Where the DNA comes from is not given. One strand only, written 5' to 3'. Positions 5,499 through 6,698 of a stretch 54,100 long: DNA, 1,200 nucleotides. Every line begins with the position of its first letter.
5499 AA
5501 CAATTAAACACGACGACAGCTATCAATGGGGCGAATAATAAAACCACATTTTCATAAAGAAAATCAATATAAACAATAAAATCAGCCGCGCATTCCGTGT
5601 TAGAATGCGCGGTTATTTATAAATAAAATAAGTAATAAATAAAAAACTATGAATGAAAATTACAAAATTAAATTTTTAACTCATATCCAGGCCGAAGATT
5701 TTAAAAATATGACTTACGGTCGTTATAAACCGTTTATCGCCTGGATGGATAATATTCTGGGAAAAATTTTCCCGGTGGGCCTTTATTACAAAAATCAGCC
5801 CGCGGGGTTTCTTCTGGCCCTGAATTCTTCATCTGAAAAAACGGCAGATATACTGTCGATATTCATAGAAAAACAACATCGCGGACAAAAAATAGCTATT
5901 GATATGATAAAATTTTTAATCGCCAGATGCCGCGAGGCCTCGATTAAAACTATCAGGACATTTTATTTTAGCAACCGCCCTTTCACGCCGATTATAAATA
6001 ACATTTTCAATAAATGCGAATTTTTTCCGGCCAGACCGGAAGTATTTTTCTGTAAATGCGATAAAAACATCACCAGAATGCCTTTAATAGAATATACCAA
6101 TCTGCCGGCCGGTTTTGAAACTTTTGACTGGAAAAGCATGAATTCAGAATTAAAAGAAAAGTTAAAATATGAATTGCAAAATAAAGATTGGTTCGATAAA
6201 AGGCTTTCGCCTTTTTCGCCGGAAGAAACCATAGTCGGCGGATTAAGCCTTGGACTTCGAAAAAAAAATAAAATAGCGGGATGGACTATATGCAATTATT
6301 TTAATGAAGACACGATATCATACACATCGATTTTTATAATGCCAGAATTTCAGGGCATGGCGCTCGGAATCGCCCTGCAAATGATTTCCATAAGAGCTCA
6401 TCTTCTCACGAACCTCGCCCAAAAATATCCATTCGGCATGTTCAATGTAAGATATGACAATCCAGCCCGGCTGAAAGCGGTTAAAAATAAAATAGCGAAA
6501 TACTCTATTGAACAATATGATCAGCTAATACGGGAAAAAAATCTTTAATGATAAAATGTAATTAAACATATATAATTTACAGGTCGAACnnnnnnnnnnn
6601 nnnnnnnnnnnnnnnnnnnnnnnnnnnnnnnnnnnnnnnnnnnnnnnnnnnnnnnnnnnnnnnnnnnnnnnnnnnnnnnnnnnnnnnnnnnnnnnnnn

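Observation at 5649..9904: Tandem-GNAT + LanM pair: candidate fatty-acylated lanthipeptide (selidamide-like) pathway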

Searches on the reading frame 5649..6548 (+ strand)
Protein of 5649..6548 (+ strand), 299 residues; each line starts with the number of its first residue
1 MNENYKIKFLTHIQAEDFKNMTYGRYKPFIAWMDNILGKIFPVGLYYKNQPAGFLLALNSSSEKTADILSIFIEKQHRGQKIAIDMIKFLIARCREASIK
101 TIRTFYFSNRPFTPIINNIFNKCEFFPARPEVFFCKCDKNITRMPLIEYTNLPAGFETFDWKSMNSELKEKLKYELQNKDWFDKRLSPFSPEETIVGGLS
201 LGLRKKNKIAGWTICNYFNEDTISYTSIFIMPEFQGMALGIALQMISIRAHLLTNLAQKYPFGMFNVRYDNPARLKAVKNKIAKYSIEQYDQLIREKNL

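Call 3: search_protein_families(library=pfam, proteins=[window:5649-6548:+], max_evalue=0.01)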
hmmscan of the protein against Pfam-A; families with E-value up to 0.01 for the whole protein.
window:5649-6548:+ (299 aa): 3 families
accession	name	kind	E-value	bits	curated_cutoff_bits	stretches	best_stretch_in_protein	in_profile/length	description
PF00583.31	Acetyltransf_1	-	3.6e-10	40.6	20.7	1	39-102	33-96/116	Acetyltransferase (GNAT) family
PF13673.13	Acetyltransf_10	-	1.2e-06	29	23.6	1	37-102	28-88/128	Acetyltransferase (GNAT) domain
PF13508.13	Acetyltransf_7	-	7.6e-06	26.6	27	0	47-102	10-65/84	Acetyltransferase (GNAT) domain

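Call 9: find_homologous_proteins(query=window:5649-6545:+, max_evalue=0.001)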
Query window:5649-6545:+ (299 aa): 18 proteins with E <= 0.001 among 644 candidates.
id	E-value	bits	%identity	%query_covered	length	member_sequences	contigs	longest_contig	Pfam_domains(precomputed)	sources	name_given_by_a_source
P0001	2.3e-201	685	100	100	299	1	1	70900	PF13673.14,PF13508.14,PF00583.32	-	-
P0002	5.3e-152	523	75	100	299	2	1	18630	PF13673.14,PF13508.14,PF00583.32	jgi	-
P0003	6.9e-149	513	74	100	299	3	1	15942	PF13673.14,PF13508.14,PF00583.32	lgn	-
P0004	6.7e-144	497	71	100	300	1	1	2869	PF13673.14,PF13508.14,PF00583.32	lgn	-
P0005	2.2e-141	488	70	100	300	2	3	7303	PF00583.32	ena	-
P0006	5.3e-140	484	69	100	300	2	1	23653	PF13673.14,PF13508.14,PF00583.32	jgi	jgi:GNAT superfamily N-acetyltransferase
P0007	1.4e-134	466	66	100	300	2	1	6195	PF13673.14,PF13508.14,PF00583.32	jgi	-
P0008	5.5e-128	444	63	100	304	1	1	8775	PF00583.32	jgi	-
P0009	8.1e-126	437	63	100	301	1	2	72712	PF13508.14,PF00583.32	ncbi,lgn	-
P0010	2.3e-125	436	61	100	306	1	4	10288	PF00583.32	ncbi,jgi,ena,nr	ncbi:MAG TPA: hypothetical protein PKK26_06305 [Candidatus Wallbacteria bacterium]|nr:hypothetical p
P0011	3.8e-124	432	62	100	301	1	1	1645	PF13508.14,PF00583.32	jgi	jgi:GNAT superfamily N-acetyltransferase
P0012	3.9e-122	425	61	100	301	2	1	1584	PF00583.32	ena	-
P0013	5.1e-119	415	60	100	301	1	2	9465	PF13673.14,PF13508.14,PF00583.32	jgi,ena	-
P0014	1.6e-111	390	58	100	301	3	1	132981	PF13673.14,PF13508.14,PF00583.32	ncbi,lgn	ncbi:MAG: GNAT family N-acetyltransferase [Candidatus Wallbacteria bacterium]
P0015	1.8e-110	387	56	100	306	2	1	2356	PF00583.32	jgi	-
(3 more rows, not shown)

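Call 10: find_encoding_contigs(protein=P0014, flank=10000, max_places=2)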
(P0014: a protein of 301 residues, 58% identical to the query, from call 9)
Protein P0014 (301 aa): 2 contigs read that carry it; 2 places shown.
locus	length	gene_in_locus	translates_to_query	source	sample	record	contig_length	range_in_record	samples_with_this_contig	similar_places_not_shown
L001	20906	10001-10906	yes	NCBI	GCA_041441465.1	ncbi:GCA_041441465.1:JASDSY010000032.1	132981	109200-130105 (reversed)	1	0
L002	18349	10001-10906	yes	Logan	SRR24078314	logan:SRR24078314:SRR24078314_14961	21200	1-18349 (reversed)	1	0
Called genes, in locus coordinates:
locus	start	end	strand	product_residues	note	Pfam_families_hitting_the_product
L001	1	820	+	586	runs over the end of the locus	PF04055:Radical_SAM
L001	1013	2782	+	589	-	PF02310:B12-binding, PF04055:Radical_SAM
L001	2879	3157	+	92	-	PF07862:Nif11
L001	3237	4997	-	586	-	PF02310:B12-binding, PF04055:Radical_SAM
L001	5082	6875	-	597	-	PF02310:B12-binding, PF04055:Radical_SAM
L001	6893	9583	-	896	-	PF02310:B12-binding, PF04055:Radical_SAM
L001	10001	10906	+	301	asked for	PF00583:Acetyltransf_1 (weak), PF13673:Acetyltransf_10 (faint), PF13508:Acetyltransf_7 (faint)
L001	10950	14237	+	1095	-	PF13575:DUF4135, PF05147:LANC_like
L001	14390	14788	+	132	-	-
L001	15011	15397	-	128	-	-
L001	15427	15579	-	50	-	-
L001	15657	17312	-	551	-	PF01979:Amidohydro_1 (faint), PF07969:Amidohydro_3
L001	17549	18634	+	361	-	PF03747:ADP_ribosyl_GH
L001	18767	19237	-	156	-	PF00376:MerR, PF13411:MerR_1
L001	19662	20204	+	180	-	PF02525:Flavodoxin_2, PF03358:FMN_red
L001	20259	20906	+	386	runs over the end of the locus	PF00465:Fe-ADH, PF13685:Fe-ADH_2 (faint), PF25137:ADH_Fe_C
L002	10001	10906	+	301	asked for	PF00583:Acetyltransf_1 (weak), PF13673:Acetyltransf_10 (faint), PF13508:Acetyltransf_7 (faint)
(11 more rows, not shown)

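Call 11: find_encoding_contigs(protein=P0009, flank=10000, max_places=2)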
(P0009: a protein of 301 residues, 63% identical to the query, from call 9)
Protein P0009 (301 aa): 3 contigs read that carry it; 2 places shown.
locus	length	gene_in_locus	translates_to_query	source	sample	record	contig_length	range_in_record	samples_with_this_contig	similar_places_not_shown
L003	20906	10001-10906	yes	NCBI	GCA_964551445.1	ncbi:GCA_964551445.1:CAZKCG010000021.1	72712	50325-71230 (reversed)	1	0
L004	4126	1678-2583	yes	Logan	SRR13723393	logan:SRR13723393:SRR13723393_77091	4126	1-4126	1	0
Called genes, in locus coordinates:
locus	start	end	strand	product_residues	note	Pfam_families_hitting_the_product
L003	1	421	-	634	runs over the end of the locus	?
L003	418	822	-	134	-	PF00072:Response_reg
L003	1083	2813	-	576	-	PF00512:HisKA, PF02518:HATPase_c, PF00072:Response_reg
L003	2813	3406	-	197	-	PF07796:DUF1638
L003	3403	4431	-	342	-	PF01208:URO-D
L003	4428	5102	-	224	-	PF02310:B12-binding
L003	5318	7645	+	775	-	PF16927:HisKA_7TM, PF00989:PAS (faint), PF13426:PAS_9, PF02518:HATPase_c, PF00072:Response_reg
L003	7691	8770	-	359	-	PF22541:DUF7005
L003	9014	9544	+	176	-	PF04542:Sigma70_r2, PF08281:Sigma70_r4_2, PF04545:Sigma70_r4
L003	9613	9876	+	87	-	-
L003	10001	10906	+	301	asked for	PF00583:Acetyltransf_1 (weak), PF13508:Acetyltransf_7 (faint)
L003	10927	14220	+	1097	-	PF13575:DUF4135, PF05147:LANC_like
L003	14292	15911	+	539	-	PF02321:OEP (weak)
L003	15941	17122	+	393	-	PF13458:Peripla_BP_6, PF13433:Peripla_BP_5, PF01094:ANF_receptor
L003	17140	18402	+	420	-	PF25994:HH_AprE (weak)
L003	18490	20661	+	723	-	PF03412:Peptidase_C39, PF13529:Peptidase_C39_2 (weak), PF00664:ABC_membrane, PF00005:ABC_tran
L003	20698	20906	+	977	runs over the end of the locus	PF00664:ABC_membrane, PF00005:ABC_tran, PF02463:SMC_N (weak)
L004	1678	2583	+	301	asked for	PF00583:Acetyltransf_1 (weak), PF13508:Acetyltransf_7 (faint)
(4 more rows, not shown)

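Call 12: find_encoding_contigs(protein=P0006, flank=10000, max_places=2)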
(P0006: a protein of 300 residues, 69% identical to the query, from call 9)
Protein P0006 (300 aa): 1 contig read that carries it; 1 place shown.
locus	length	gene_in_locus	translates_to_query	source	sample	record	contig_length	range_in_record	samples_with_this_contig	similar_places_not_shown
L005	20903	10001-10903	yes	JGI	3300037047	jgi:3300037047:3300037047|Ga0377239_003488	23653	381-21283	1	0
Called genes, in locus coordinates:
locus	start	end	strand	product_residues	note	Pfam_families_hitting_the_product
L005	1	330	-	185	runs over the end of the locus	PF12796:Ank_2, PF13637:Ank_4, PF13857:Ank_5 (weak), PF00023:Ank, PF13606:Ank_3 (weak), PF12796:Ank_2, PF13857:Ank_5, PF12796:Ank_2, +1 more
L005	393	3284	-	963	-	PF00664:ABC_membrane, PF00005:ABC_tran, PF02463:SMC_N (faint)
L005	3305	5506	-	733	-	PF03412:Peptidase_C39, PF00664:ABC_membrane, PF00005:ABC_tran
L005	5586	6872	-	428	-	PF25917:BSH_RND, PF25997:BSH_YhbJ (faint), PF25994:HH_AprE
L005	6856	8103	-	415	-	PF13433:Peripla_BP_5, PF13458:Peripla_BP_6, PF01094:ANF_receptor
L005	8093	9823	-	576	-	PF02321:OEP (weak)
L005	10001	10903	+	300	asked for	PF00583:Acetyltransf_1 (weak), PF13673:Acetyltransf_10 (faint), PF13508:Acetyltransf_7 (faint)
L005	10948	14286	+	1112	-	PF13575:DUF4135, PF05147:LANC_like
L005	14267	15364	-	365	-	PF22541:DUF7005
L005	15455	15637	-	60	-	-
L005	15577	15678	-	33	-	-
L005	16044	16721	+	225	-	PF02463:SMC_N (weak), PF00005:ABC_tran, PF13304:AAA_21 (faint)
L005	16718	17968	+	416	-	PF12704:MacB_PCD, PF02687:FtsX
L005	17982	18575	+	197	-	-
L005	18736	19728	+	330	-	PF11736:DUF3299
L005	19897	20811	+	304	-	PF00497:SBP_bac_3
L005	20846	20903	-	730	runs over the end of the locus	PF00072:Response_reg, PF00989:PAS, PF08448:PAS_4, PF13426:PAS_9, PF08447:PAS_3, PF08448:PAS_4, PF07568:HisKA_2, PF02518:HATPase_c, +2 more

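Call 19: find_encoding_contigs(protein=P0002, flank=10000, max_places=1)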
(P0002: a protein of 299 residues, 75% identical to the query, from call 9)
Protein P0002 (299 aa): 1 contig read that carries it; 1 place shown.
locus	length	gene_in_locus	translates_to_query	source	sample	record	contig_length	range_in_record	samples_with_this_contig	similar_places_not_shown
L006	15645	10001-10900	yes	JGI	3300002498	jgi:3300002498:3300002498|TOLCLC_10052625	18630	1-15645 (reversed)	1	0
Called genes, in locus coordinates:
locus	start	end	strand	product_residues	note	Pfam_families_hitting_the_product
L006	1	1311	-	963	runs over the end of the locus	PF00664:ABC_membrane, PF00005:ABC_tran, PF02463:SMC_N (faint)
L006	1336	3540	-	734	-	PF03412:Peptidase_C39, PF00664:ABC_membrane, PF00005:ABC_tran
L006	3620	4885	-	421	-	PF25917:BSH_RND, PF25997:BSH_YhbJ (faint), PF25994:HH_AprE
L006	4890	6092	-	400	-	PF13433:Peripla_BP_5, PF13458:Peripla_BP_6, PF01094:ANF_receptor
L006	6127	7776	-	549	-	PF02321:OEP (weak)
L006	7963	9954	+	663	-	PF13620:CarboxypepD_reg, PF16483:Glyco_hydro_64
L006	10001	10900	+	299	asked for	PF00583:Acetyltransf_1 (weak), PF13673:Acetyltransf_10 (faint), PF13508:Acetyltransf_7 (faint)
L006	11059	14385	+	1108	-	PF13575:DUF4135, PF05147:LANC_like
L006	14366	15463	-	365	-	PF22541:DUF7005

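Call 20: find_encoding_contigs(protein=P0003, flank=10000, max_places=1)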
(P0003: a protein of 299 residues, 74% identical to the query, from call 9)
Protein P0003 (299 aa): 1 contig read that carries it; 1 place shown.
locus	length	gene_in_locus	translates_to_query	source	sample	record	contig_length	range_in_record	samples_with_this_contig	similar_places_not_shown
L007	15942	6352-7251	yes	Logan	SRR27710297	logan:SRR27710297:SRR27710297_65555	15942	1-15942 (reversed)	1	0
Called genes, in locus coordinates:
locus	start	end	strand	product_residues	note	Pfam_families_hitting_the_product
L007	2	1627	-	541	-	PF02321:OEP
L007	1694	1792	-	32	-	-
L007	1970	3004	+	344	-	PF13620:CarboxypepD_reg (weak)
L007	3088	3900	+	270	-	PF16483:Glyco_hydro_64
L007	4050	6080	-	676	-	PF00144:Beta-lactamase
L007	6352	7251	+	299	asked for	PF00583:Acetyltransf_1 (weak), PF13673:Acetyltransf_10 (faint), PF13508:Acetyltransf_7 (faint)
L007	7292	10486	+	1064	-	PF13575:DUF4135, PF05147:LANC_like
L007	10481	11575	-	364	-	PF22541:DUF7005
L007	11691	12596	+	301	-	PF00497:SBP_bac_3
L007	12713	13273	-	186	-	-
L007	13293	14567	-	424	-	PF00072:Response_reg, PF00989:PAS, PF13188:PAS_8 (faint), PF08448:PAS_4 (weak), PF13426:PAS_9, PF08447:PAS_3 (weak)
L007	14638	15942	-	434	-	?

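Call 21: find_encoding_contigs(protein=P0010, flank=10000, max_places=2)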
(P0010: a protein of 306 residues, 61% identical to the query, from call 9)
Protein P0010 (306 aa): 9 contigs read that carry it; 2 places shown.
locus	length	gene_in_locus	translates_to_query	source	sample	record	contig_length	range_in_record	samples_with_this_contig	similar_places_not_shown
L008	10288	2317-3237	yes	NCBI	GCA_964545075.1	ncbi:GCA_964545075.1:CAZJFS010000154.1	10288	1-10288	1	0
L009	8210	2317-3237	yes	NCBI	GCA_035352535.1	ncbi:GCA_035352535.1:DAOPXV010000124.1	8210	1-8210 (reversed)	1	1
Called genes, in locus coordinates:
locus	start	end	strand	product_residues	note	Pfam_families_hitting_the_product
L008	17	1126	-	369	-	PF22541:DUF7005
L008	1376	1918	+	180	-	PF04542:Sigma70_r2, PF08281:Sigma70_r4_2, PF04545:Sigma70_r4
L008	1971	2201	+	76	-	-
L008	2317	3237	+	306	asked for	PF00583:Acetyltransf_1 (faint)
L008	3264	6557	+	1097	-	PF13575:DUF4135, PF05147:LANC_like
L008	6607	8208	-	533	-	PF07690:MFS_1, PF05977:MFS_3 (faint)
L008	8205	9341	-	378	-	PF25954:Beta-barrel_RND_2 (faint), PF25917:BSH_RND, PF25973:BSH_CzcB, PF25881:HH_YBHG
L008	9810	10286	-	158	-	?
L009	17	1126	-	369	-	PF22541:DUF7005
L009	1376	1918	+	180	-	PF04542:Sigma70_r2, PF08281:Sigma70_r4_2, PF04545:Sigma70_r4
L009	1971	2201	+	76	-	-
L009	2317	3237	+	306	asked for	PF00583:Acetyltransf_1 (faint)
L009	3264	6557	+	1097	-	PF13575:DUF4135, PF05147:LANC_like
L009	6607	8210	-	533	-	PF07690:MFS_1, PF05977:MFS_3 (faint)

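Call 22: find_encoding_contigs(protein=P0013, flank=10000, max_places=2)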
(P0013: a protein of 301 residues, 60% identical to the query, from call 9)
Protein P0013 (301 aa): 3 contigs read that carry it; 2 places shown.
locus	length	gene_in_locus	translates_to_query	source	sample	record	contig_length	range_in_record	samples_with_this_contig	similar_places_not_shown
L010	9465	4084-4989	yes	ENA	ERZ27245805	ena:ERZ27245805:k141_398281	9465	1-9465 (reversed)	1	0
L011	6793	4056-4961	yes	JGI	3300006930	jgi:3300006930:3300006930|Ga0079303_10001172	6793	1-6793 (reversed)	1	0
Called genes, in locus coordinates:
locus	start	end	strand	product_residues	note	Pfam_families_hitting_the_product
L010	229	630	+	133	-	PF07862:Nif11 (weak)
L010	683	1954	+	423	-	PF06500:FrsA-like, PF02129:Peptidase_S15 (faint), PF12697:Abhydrolase_6 (weak), PF12146:Hydrolase_4 (faint), PF01738:DLH (faint)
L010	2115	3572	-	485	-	PF02133:Transp_cyt_pur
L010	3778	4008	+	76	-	-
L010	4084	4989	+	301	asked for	PF00583:Acetyltransf_1 (weak), PF13673:Acetyltransf_10 (faint), PF13508:Acetyltransf_7 (faint)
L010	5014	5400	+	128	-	PF07862:Nif11 (weak)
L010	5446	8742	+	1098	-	PF13575:DUF4135, PF05147:LANC_like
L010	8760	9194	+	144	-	PF07862:Nif11 (faint)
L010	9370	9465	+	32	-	?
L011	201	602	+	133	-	PF07862:Nif11 (weak)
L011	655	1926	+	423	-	PF06500:FrsA-like, PF02129:Peptidase_S15 (faint), PF12697:Abhydrolase_6 (weak), PF12146:Hydrolase_4 (faint), PF01738:DLH (faint)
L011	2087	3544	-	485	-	PF02133:Transp_cyt_pur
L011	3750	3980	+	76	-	-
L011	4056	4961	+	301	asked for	PF00583:Acetyltransf_1 (weak), PF13673:Acetyltransf_10 (faint), PF13508:Acetyltransf_7 (faint)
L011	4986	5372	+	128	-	PF07862:Nif11 (weak)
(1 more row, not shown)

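Call 43: predict_structure(alignment_id=A1)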
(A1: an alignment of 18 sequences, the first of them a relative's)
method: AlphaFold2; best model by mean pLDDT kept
length: 299 residues; sequences in the alignment: 18
mean_pLDDT: 85.5   pTM: 0.80
mean pLDDT of the five models: 85.5, 83.4, 82.8, 82.2, 71.1
residues with pLDDT >= 90: 124; 70-90: 147; 50-70: 28; < 50: 0
segments of 3 or more residues with pLDDT < 50: none
pLDDT, mean of each block of 10 residues (from residue 1): 87 80 59 64 92 88 82 88 95 93 93 92 96 89 66 89 89 86 78 85 92 89 87 81 86 81 90 85 90 95
secondary structure, 60 per line:
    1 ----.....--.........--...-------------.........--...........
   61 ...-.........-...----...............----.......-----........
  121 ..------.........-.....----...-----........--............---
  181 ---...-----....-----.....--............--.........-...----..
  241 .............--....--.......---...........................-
elements in order: E5-9 H12-20 E39-47 E50-60 E65-73 H82-96 E101-107 H113-122 E129-137 H139-143 E156-160 H166-177 E201-205 E208-219 E222-230 H239-253 H256-259 E262-268 H272-285 E286-298

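Call 44: search_protein_representatives(alignment_id=A1)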
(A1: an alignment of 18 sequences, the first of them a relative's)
Query: 18 sequences, 300 profile positions. Proteins with E-value up to 0.001 (for the whole library): 1447; up to 1e-10: 1048; up to 1e-30: 99. The best 150 are listed.
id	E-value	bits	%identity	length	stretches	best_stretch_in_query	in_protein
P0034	4.4e-97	341.3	-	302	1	4-299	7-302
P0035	5.1e-72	259.0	-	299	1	5-298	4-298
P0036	1.5e-63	231.2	-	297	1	6-296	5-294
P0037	6.1e-62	225.9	-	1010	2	37-273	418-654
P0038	3.2e-53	197.3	-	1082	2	11-252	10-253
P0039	3.5e-51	190.6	-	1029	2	4-288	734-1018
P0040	1.3e-48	182.2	-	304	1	5-286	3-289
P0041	6.6e-47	176.6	-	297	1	7-298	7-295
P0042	8.0e-47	176.3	-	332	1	38-296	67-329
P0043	7.8e-46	173.1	-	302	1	5-253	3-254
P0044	3.2e-44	167.8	-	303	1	5-298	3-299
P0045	1.1e-41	159.5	-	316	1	21-294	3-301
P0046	1.2e-41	159.4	-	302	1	9-288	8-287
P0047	9.3e-41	156.4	-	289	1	5-287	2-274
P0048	1.6e-40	155.7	-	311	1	2-296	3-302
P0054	2.7e-38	148.3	-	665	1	61-298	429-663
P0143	9.7e-30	120.2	-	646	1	11-287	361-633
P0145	1.2e-29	119.9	-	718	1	1-242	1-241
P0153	1.8e-29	119.4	-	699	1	33-291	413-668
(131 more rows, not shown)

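Call 45: find_encoding_contigs(protein=P0001, flank=10000, max_places=2)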
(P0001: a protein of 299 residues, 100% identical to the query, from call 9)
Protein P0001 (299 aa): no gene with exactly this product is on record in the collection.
